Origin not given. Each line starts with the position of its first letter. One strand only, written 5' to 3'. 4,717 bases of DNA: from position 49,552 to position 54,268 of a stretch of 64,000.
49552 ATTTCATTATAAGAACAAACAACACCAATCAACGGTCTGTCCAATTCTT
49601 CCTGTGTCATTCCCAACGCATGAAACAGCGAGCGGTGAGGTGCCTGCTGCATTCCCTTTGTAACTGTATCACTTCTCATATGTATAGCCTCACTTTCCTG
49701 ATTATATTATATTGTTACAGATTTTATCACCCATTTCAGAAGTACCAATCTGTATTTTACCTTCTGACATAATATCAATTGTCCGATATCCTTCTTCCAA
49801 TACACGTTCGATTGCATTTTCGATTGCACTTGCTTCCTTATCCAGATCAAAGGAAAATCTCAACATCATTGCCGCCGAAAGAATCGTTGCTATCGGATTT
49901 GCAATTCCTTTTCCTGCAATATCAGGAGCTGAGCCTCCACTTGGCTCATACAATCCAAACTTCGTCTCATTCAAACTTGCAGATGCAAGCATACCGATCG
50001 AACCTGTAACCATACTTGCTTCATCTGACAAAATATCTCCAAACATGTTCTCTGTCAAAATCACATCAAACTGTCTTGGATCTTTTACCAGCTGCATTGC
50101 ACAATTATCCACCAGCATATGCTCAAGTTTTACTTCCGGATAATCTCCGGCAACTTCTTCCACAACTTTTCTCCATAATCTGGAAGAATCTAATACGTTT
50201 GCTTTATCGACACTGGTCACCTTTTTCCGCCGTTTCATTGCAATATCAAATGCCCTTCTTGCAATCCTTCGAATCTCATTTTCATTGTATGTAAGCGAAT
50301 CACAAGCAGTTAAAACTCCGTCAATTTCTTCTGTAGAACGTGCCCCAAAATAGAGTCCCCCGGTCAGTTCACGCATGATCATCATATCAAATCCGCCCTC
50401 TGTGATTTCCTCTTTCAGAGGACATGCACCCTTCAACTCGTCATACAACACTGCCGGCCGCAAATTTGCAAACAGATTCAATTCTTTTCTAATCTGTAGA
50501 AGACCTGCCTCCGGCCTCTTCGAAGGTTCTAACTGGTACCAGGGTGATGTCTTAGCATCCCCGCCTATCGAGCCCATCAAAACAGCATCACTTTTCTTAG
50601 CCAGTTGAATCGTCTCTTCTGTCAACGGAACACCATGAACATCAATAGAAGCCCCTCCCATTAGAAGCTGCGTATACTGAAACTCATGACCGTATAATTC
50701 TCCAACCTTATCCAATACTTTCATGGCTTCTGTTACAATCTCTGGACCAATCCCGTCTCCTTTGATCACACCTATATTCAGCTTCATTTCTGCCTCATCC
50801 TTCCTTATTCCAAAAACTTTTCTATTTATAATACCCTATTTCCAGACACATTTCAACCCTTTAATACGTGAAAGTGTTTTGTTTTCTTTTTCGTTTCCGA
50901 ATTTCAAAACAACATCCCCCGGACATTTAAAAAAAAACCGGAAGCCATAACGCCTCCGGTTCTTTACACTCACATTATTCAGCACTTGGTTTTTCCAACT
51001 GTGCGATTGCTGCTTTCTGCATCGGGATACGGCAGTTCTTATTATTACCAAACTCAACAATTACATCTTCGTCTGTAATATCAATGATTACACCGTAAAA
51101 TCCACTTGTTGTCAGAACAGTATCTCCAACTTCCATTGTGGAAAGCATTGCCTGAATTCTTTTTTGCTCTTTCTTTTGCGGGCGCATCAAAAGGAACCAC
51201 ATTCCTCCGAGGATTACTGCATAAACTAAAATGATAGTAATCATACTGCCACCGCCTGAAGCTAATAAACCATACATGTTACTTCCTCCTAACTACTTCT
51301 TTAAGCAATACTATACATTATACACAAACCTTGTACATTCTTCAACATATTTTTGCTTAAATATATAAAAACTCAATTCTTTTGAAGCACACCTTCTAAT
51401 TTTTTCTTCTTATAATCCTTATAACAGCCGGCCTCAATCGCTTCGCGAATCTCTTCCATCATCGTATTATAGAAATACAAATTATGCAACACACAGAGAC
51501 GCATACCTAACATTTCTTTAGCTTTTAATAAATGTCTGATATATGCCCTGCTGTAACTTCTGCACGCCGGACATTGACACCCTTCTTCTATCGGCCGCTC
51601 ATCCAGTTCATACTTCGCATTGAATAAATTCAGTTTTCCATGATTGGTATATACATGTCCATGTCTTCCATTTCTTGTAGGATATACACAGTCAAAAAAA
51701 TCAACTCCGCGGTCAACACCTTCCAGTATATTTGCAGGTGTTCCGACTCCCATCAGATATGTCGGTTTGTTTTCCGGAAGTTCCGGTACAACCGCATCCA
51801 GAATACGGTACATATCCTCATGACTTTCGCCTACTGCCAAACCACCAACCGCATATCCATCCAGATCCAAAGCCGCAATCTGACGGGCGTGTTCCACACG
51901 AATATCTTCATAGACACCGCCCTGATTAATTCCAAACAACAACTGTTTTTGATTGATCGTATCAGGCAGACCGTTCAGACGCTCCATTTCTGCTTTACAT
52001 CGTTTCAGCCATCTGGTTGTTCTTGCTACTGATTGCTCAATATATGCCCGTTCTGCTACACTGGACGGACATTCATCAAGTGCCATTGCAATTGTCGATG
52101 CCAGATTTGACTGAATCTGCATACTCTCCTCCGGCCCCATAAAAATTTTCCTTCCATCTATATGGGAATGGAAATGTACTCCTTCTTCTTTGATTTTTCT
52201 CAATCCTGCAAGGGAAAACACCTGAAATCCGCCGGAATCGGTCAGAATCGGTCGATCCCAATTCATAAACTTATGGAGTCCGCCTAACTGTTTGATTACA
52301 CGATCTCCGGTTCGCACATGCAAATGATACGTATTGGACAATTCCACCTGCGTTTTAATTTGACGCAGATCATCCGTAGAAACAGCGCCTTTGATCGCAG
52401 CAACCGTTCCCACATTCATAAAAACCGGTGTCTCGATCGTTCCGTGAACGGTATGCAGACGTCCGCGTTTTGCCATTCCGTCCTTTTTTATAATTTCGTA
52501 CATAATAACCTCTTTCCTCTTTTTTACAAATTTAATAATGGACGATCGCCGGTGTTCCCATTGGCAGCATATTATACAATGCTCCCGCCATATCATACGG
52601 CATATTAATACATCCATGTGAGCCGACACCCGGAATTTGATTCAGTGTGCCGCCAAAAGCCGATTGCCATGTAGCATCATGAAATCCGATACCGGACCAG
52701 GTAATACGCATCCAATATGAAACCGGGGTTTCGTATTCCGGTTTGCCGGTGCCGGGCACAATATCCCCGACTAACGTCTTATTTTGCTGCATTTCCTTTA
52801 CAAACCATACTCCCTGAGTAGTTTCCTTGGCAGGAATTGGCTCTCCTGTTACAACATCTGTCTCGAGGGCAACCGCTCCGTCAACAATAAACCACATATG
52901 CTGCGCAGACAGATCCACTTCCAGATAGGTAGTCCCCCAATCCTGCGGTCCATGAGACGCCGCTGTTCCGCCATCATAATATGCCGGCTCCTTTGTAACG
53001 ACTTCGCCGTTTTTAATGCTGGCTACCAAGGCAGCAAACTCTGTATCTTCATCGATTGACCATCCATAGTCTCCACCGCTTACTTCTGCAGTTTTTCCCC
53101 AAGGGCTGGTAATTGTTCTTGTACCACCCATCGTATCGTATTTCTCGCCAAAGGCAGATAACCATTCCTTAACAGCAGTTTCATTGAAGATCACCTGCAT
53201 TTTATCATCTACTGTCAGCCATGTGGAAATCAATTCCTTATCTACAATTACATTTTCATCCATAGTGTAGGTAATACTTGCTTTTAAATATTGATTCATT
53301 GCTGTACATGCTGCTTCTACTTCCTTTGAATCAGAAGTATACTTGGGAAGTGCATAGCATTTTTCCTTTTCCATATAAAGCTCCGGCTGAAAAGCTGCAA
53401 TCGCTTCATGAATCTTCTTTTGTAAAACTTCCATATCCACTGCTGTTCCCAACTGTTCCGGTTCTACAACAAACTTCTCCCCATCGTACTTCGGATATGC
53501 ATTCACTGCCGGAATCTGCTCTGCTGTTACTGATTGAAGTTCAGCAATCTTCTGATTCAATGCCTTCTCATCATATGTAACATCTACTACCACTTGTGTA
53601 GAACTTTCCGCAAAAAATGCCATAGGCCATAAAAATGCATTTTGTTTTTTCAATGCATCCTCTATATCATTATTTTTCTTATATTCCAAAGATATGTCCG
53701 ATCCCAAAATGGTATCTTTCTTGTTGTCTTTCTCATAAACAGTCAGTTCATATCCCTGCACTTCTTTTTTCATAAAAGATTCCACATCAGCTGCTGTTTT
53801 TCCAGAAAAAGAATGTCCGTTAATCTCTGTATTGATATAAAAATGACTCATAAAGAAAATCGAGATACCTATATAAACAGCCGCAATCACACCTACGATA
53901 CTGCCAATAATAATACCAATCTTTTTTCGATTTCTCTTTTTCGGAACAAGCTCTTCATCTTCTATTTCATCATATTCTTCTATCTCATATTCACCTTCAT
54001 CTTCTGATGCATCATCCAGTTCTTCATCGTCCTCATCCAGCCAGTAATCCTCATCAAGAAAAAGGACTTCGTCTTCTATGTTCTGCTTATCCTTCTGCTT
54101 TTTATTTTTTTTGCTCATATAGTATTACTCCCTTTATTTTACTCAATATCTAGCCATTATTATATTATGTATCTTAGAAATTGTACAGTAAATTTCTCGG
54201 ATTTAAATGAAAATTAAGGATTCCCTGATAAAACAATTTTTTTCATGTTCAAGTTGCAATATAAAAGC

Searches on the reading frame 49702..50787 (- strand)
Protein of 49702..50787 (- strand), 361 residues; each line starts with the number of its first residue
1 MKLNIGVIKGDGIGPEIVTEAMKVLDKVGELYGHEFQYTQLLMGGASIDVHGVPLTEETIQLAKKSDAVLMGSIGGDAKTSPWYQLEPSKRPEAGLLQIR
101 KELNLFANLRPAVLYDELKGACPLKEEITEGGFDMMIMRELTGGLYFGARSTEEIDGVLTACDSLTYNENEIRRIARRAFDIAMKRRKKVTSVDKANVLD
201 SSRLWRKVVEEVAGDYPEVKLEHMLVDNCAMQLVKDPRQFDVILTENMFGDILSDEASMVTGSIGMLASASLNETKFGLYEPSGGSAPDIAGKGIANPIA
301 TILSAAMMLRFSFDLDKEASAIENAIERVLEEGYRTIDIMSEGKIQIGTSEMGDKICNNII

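Call 61: search_protein_families(library=pfam, proteins=[window:49702-50787:-], max_evalue=0.01)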
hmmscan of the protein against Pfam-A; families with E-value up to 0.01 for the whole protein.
window:49702-50787:- (361 aa): 1 family
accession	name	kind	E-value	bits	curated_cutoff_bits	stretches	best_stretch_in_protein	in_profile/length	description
PF00180.25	Iso_dh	-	2.9e-138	461.3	27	1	4-356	1-348/348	Isocitrate/isopropylmalate dehydrogenase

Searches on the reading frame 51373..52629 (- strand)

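Call 61: search_protein_families(library=pfam, proteins=[window:51373-52629:-], max_evalue=0.01)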
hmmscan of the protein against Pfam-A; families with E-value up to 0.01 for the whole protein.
window:51373-52629:- (418 aa): 1 family
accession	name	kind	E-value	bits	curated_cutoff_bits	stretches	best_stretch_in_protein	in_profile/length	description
PF01702.25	TGT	-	5e-160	532.8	26.3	1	51-412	2-353/357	Queuine tRNA-ribosyltransferase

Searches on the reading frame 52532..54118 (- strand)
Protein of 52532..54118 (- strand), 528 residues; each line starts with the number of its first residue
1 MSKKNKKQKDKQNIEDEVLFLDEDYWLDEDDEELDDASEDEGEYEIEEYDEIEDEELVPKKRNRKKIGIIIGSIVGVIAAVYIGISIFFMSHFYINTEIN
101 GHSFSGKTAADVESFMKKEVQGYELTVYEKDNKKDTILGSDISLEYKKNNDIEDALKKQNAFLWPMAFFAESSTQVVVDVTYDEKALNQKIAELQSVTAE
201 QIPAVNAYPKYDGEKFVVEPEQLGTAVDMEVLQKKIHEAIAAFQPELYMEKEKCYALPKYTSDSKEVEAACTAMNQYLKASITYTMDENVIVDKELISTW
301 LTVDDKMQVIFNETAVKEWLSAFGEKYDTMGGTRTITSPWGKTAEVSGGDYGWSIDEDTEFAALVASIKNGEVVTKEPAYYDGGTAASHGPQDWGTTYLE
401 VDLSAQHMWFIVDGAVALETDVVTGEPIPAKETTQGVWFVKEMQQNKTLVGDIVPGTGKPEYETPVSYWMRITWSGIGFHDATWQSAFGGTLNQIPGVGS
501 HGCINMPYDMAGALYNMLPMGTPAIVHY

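Call 61: search_protein_families(library=pfam, proteins=[window:52532-54118:-], max_evalue=0.01)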
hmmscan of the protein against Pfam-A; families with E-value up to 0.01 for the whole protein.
window:52532-54118:- (528 aa): 2 families
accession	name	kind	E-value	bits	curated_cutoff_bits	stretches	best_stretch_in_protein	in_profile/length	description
PF03734.19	YkuD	-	6.7e-22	79.1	23.4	1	397-526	2-146/146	L,D-transpeptidase catalytic domain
PF12229.13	PG_binding_4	-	2.5e-21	76.4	22.1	2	260-371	1-111/117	Putative peptidoglycan binding domain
